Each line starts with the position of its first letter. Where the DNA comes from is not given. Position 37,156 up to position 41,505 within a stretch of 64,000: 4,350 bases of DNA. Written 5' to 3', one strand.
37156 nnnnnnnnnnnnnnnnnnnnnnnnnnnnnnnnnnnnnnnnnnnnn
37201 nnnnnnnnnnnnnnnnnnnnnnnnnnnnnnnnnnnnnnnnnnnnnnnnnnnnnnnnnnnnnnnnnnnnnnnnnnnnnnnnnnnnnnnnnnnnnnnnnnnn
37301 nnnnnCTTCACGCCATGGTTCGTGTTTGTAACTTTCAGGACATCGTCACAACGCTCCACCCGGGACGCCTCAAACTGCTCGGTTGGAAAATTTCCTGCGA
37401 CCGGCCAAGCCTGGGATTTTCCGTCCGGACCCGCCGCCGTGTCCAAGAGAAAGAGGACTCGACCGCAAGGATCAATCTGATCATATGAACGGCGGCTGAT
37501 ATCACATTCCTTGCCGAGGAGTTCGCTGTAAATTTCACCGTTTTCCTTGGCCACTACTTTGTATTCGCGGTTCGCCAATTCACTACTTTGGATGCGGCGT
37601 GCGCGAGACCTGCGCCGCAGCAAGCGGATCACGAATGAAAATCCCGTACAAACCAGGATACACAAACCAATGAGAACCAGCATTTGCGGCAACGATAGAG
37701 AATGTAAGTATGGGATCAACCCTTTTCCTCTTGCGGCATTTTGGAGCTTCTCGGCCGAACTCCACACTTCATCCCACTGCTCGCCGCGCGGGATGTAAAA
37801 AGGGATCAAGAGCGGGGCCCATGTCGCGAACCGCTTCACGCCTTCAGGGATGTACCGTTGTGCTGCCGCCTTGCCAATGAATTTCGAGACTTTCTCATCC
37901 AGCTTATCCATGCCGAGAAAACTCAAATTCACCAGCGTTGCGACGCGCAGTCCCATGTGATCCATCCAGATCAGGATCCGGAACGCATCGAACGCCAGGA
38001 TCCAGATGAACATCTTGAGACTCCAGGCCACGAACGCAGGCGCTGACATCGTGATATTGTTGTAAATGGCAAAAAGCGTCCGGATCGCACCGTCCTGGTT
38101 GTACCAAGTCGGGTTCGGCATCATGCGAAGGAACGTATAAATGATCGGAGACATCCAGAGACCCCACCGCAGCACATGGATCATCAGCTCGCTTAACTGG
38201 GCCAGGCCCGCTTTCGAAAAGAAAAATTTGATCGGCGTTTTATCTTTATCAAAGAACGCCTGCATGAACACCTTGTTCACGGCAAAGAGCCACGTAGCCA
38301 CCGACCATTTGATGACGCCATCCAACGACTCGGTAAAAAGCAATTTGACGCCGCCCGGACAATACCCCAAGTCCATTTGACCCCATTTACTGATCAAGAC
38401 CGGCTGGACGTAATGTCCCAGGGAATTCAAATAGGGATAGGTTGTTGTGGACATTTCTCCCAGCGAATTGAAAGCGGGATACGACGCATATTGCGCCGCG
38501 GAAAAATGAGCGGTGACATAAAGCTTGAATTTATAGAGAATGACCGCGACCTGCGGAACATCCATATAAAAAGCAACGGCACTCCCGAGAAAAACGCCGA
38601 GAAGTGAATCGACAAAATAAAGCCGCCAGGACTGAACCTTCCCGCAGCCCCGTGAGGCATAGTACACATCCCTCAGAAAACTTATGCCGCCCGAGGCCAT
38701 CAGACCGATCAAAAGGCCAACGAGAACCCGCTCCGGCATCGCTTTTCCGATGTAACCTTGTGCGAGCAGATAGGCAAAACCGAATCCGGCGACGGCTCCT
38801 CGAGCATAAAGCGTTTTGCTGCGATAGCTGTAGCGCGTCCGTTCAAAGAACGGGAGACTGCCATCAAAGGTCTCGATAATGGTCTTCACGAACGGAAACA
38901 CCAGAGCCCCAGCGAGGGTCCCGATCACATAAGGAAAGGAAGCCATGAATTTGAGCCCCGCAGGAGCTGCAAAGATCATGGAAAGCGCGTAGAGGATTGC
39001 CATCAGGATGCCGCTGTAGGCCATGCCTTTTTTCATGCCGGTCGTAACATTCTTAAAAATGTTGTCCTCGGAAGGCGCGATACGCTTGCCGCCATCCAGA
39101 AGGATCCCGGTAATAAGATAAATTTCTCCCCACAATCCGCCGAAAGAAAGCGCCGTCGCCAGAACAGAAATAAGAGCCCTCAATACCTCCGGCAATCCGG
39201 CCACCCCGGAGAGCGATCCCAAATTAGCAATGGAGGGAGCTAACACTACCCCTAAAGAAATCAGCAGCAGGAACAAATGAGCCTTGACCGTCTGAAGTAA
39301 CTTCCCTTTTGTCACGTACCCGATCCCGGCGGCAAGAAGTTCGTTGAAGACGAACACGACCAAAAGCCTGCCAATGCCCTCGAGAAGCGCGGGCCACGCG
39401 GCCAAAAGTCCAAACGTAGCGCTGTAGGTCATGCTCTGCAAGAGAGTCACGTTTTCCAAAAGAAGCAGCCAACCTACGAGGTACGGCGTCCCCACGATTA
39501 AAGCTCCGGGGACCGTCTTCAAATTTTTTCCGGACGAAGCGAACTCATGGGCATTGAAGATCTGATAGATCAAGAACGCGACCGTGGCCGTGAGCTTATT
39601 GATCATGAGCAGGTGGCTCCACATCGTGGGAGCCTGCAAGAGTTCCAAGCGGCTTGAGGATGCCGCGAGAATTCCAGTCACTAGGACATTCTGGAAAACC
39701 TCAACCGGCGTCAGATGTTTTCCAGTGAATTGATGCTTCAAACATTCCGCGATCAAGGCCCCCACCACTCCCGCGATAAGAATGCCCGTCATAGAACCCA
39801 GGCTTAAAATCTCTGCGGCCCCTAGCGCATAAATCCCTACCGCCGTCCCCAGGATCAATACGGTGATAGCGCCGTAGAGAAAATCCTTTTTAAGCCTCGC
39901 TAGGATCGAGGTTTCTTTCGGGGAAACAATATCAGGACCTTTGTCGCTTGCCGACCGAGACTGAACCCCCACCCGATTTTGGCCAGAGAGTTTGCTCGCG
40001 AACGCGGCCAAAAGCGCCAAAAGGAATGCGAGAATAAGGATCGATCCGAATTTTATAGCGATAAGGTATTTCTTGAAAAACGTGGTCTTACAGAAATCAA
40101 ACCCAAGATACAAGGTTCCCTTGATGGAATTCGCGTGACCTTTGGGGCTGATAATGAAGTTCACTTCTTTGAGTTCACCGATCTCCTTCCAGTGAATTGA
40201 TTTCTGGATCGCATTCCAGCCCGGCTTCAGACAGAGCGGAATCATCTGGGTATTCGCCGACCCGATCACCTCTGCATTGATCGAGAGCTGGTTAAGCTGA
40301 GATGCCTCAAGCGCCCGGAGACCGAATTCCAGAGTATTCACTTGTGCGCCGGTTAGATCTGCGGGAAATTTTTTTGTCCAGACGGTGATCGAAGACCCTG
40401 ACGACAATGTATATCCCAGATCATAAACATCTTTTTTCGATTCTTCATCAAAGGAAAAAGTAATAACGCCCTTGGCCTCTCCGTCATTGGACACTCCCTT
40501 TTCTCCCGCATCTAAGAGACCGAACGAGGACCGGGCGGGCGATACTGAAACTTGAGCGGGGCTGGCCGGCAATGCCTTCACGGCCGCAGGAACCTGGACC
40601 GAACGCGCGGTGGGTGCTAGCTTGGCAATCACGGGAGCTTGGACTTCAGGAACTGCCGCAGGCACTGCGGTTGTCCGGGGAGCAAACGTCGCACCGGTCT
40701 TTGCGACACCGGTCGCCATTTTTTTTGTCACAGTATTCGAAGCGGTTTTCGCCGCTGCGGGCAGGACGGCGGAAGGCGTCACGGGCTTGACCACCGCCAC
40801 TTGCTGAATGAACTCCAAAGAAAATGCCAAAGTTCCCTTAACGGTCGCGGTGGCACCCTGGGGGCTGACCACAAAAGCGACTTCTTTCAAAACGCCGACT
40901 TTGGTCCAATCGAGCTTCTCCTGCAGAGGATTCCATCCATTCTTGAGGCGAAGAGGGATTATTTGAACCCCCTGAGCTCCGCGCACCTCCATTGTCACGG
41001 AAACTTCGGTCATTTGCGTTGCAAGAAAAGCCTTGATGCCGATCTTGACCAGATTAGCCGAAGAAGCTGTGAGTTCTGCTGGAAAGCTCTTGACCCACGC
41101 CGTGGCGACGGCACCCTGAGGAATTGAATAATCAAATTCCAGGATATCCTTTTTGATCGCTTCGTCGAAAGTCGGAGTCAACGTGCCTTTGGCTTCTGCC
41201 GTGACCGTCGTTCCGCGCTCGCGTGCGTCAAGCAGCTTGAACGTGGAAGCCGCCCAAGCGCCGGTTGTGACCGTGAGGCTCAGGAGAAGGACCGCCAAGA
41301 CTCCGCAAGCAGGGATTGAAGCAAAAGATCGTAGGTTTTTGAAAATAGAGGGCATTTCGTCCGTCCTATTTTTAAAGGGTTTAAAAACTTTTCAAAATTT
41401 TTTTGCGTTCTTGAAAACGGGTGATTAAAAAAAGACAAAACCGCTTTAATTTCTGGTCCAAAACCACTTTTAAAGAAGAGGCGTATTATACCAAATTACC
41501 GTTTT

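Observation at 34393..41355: Second giant gene: extracytoplasmic tandem repeat domains + ~20-TM region + cytoplasmic GH94-like phosphorylase domain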

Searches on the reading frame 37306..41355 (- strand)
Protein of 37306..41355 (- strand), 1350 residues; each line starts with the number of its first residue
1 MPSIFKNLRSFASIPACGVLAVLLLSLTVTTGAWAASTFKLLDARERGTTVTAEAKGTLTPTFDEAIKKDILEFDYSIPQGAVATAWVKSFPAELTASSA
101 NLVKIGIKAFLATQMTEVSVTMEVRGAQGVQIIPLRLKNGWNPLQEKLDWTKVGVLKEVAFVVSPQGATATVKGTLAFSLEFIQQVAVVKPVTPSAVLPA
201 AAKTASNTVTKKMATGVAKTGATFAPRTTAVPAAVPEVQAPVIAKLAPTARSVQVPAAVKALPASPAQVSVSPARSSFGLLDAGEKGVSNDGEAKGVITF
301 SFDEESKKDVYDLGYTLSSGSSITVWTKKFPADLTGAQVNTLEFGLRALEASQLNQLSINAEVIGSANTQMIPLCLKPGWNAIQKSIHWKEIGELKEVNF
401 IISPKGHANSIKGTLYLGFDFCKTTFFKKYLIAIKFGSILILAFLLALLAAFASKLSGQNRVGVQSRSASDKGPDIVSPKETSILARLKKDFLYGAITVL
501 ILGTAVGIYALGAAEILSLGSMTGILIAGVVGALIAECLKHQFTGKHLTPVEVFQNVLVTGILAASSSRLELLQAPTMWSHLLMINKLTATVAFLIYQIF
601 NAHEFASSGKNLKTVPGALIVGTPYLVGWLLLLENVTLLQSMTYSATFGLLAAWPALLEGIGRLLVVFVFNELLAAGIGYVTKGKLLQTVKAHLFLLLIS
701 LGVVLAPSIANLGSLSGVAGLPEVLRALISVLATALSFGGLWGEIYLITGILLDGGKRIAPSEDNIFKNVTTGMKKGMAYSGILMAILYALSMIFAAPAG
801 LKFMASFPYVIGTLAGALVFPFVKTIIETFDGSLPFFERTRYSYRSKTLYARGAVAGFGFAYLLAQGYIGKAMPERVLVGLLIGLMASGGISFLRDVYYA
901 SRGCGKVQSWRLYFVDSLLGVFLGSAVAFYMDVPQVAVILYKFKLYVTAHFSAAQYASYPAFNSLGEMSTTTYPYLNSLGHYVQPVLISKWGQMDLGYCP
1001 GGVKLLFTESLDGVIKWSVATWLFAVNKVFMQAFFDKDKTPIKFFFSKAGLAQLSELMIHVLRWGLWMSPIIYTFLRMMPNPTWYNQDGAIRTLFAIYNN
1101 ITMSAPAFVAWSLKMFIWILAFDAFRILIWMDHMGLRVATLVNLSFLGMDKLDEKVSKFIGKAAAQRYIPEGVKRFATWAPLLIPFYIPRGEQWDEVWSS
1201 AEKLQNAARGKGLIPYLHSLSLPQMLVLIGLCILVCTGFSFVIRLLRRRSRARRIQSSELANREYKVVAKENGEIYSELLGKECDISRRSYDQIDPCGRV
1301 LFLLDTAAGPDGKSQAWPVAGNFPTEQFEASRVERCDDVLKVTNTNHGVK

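Call 9: find_homologous_proteins(query=window:37306-41355:-)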
Query window:37306-41355:- (1350 aa): 27 proteins with E <= 0.001 among 8000 candidates.
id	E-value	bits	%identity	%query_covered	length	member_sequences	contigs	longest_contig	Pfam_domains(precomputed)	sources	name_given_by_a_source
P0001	0.0e+0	2994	100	100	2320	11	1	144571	PF06165.19,PF17167.11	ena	-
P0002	0.0e+0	2467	83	100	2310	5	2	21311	PF06165.19,PF17167.11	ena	-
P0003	0.0e+0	2457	81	100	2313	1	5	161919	PF06165.19,PF17167.11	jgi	jgi:cyclic beta-1,2-glucan synthetase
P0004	0.0e+0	2441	81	100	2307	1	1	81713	PF06165.19,PF17167.11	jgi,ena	-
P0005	0.0e+0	2437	80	100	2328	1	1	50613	PF06165.19,PF17167.11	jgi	-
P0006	0.0e+0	2427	80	100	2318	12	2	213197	PF06165.19,PF17167.11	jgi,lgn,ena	-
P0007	0.0e+0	2424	81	100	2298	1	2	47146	PF06165.19,PF17167.11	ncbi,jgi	ncbi:MAG: hypothetical protein WC530_03775 [Candidatus Omnitrophota bacterium]|jgi:cyclic beta-1,2-g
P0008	0.0e+0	2410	80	100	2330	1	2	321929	PF06165.19,PF17167.11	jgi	jgi:cyclic beta-1,2-glucan synthetase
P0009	0.0e+0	2307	76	100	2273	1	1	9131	PF06165.19,PF17167.11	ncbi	ncbi:MAG: hypothetical protein V1882_06770, partial [Candidatus Omnitrophota bacterium]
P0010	0.0e+0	2200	75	99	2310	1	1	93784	PF06165.19,PF17167.11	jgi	jgi:cyclic beta-1,2-glucan synthetase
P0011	0.0e+0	2157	74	98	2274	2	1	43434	PF06165.19,PF17167.11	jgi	jgi:cyclic beta-1,2-glucan synthetase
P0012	0.0e+0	2128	72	100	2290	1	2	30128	PF06165.19,PF17167.11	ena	-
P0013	0.0e+0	2098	69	100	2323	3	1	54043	PF06165.19,PF17167.11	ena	-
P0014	0.0e+0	2087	70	100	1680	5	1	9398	PF06165.19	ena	-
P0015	0.0e+0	2078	69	100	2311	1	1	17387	PF06165.19,PF17167.11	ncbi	-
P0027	5.5e-129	450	34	59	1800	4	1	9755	PF06165.19,PF17167.11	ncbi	ncbi:MAG: GH36-type glycosyl hydrolase domain-containing protein [Burkholderiales bacterium]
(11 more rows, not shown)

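Call 10: search_solved_structures(query=window:37306-41355:-, max_evalue=10)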
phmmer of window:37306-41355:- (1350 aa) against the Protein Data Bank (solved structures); distinct sequences matched with E-value up to 10: 0.

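Call 37: list_cluster_members(proteins=[P0027, P0039, P0043, P0046, P0050, P0053, P0058, P0062, P0067, P0079])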
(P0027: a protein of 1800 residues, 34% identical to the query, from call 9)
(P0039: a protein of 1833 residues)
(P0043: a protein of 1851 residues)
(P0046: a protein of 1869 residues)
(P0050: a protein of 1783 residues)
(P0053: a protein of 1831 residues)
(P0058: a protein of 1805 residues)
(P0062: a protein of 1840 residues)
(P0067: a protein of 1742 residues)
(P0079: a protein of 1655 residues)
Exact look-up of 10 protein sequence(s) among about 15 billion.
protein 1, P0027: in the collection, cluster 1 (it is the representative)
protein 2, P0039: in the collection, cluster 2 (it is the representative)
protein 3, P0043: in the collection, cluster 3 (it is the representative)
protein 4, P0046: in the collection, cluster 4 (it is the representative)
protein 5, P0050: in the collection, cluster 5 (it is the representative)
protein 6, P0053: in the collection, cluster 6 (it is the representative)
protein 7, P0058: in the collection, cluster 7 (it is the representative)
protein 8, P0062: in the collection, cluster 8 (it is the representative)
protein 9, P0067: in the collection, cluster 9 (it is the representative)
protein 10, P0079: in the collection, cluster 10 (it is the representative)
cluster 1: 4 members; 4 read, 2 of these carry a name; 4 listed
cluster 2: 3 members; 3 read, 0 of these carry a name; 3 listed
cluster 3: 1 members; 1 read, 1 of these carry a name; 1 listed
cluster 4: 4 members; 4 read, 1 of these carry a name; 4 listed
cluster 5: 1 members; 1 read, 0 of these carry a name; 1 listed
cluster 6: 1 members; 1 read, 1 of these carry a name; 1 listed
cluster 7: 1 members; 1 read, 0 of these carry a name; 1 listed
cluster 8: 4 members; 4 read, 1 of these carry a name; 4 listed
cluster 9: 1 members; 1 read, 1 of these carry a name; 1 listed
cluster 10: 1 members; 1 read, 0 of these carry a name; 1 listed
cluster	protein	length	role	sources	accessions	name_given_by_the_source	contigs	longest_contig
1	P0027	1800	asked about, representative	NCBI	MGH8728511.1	MAG: GH36-type glycosyl hydrolase domain-containing protein [Burkholderiales bacterium]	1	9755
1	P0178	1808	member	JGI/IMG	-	cyclic beta-1,2-glucan synthetase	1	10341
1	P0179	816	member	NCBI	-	-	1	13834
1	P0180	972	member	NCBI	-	-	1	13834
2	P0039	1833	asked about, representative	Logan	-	-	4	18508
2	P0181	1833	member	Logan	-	-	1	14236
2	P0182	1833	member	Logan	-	-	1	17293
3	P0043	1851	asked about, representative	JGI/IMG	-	cyclic beta-1,2-glucan synthetase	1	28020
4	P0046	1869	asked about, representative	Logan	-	-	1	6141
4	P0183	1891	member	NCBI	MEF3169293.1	MAG: glycosyl transferase family 36 [Deltaproteobacteria bacterium]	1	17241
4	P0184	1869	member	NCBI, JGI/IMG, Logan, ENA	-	-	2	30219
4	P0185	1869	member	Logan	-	-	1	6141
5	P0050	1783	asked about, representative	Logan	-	-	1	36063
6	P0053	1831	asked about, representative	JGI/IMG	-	cyclic beta-1,2-glucan synthetase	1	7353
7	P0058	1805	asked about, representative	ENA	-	-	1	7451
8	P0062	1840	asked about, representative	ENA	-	-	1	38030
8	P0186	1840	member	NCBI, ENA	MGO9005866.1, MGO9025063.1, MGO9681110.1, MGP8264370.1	MAG: GH36-type glycosyl hydrolase domain-containing protein [Beijerinckiaceae bacterium]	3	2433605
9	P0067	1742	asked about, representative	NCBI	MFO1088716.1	MAG: glycosyl transferase family 36 [Hyphomicrobiales bacterium]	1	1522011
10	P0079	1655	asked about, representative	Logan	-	-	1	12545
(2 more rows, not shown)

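Call 98: find_encoding_contigs(protein=P0186, flank=10000, max_places=3)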
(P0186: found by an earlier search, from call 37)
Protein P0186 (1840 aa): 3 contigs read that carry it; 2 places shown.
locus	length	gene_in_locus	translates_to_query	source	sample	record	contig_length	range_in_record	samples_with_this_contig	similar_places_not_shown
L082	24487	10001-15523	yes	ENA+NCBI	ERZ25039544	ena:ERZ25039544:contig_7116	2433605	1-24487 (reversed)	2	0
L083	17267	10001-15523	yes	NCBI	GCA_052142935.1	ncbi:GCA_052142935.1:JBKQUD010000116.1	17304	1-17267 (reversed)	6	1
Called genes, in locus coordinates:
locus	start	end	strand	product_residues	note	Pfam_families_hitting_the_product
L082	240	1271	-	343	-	PF06144:DNA_pol3_delta (weak)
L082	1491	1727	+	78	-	PF01197:Ribosomal_L31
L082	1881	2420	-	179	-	PF07323:DUF1465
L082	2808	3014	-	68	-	PF06698:DUF1192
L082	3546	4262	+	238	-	PF06242:TrcR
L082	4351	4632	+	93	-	-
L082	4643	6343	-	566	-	PF13600:DUF4140, PF13598:DUF4139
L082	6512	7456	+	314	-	PF00892:EamA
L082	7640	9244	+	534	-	PF00999:Na_H_Exchanger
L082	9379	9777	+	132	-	PF03625:DUF302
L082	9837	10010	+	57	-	-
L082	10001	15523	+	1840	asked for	PF06165:GH94_b-supersand, PF17167:Glyco_hydro_94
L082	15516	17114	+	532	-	PF00890:FAD_binding_2 (faint), PF01266:DAO (weak), PF01593:Amino_oxidase, PF01946:Thi4 (weak), PF13450:NAD_binding_8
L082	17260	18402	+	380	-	PF14294:DUF4372, PF01609:DDE_Tnp_1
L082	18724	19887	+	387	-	PF14294:DUF4372, PF01609:DDE_Tnp_1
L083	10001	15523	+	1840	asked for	PF06165:GH94_b-supersand, PF17167:Glyco_hydro_94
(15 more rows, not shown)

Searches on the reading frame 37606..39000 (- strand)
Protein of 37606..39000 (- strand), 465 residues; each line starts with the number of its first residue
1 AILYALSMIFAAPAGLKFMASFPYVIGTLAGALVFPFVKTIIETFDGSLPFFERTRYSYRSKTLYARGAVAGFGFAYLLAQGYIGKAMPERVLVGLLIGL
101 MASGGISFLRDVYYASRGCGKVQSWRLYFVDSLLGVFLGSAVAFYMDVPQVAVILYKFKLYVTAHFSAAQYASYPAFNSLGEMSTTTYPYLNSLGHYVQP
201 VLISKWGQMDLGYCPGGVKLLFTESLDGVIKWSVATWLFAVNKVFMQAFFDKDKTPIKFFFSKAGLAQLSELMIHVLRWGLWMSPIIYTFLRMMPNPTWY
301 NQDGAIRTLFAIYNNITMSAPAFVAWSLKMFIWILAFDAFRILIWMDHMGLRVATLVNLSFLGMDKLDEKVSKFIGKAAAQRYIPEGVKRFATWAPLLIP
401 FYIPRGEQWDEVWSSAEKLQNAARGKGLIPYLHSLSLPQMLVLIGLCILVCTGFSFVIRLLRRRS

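Call 87: search_dna_similar(query=window:37606-39000:-, collection=plasmids, mode=protein, max_evalue=0.001, max_rows=20)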
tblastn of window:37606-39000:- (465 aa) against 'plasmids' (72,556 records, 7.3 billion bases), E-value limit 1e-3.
Records with a match: 3; places in all: 3; records where one place covers at least 80% of the query: 3.
Best place of each record, by identity: <60% 3.
By first word of the organism name: Paludisphaera 1; Planctomyces 1; Aquisphaera 1.
By predicted mobility (MOB-suite, as given by PLSDB): non-mobilizable 3.
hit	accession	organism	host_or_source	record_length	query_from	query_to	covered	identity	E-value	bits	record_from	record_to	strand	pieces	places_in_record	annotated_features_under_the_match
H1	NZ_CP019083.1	Paludisphaera borealis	-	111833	2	438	94%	46.7%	9e-124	404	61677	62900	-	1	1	hypothetical protein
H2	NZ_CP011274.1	Planctomyces sp. SH-PL62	cell culture,sugar beet rhizosphere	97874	3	427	91%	48.0%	1e-117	386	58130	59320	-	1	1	hypothetical protein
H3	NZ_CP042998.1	Aquisphaera giovannonii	-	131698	21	456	94%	43.8%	9e-113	372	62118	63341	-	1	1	hypothetical protein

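Call 88: get_annotated_region(hit=H1, flank=14000)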
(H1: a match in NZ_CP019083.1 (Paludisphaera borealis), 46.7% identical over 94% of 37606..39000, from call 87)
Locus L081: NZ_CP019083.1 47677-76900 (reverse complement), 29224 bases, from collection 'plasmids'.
description: Paludisphaera borealis strain PX4 plasmid PALBO1, complete sequence
organism: Paludisphaera borealis (NCBI taxid 1387353)
taxonomy: Bacteria; Planctomycetota; Planctomycetia; Isosphaerales; Isosphaeraceae; Paludisphaera; Paludisphaera borealis
host: -; source: -; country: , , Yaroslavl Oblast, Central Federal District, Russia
typing (MOB-suite, as given by PLSDB): non-mobilizable; replicon rep_cluster_171
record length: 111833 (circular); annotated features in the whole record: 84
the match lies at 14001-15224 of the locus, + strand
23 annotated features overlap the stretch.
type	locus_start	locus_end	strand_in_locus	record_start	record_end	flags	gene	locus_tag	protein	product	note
CDS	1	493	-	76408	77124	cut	-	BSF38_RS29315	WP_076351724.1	cytochrome c oxidase subunit 3 family protein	-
CDS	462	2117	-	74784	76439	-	ctaD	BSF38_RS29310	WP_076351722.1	cytochrome c oxidase subunit I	-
CDS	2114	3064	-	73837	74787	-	coxB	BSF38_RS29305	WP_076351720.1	cytochrome c oxidase subunit II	-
CDS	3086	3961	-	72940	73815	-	-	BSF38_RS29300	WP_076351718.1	SCO family protein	-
CDS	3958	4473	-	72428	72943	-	-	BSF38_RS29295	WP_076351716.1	hypothetical protein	-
CDS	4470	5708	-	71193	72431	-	-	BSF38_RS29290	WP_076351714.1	hypothetical protein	-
CDS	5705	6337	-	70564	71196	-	-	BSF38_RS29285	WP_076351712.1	cytochrome c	-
CDS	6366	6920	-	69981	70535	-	-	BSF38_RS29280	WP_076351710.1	DUF3341 domain-containing protein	-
CDS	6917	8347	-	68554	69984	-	nrfD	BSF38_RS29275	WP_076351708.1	NrfD/PsrC family molybdoenzyme membrane anchor subunit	-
CDS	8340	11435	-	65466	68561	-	-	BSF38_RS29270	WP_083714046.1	TAT-variant-translocated molybdopterin oxidoreductase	-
CDS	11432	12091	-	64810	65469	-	-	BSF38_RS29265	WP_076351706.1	cytochrome c3 family protein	-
CDS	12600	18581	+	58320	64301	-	-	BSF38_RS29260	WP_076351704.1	hypothetical protein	-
CDS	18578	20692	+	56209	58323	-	-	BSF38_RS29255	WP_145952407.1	hypothetical protein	-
CDS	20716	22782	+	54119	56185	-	-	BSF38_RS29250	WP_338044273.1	prolyl oligopeptidase family serine peptidase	GO:0006508 - proteolysis [Evidence IEA]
CDS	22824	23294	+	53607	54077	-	-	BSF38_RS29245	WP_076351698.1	nuclear transport factor 2 family protein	-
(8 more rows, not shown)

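Call 91: search_protein_families(library=pfam, proteins=[L081:12600-18581:+, L081:18578-20692:+], max_evalue=0.01)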
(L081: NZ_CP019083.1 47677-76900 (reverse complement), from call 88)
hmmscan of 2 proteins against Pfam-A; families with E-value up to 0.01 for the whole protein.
L081:12600-18581:+ (1993 aa): 2 families
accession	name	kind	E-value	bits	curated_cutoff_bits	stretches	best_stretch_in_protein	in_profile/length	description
PF06165.18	GH94_b-supersand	-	4.6e-62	210.2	23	2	1232-1466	8-251/251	Glycosyl hydrolase 94, supersandwich domain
PF17167.11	Glyco_hydro_94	-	1.5e-60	205.6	27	1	1498-1938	2-420/420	Glycosyl hydrolase 94 superfamily, catalytic domain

L081:18578-20692:+ (704 aa): 0 families

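Call 94: search_solved_structures(query=L081:18578-20692:+, max_evalue=1)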
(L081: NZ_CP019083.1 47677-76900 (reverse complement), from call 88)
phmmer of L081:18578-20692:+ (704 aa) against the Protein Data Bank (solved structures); distinct sequences matched with E-value up to 1: 1.
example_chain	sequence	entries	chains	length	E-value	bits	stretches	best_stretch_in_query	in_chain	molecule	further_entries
8xuj_A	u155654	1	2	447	8.3e-05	24.2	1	254-452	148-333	Membrane protein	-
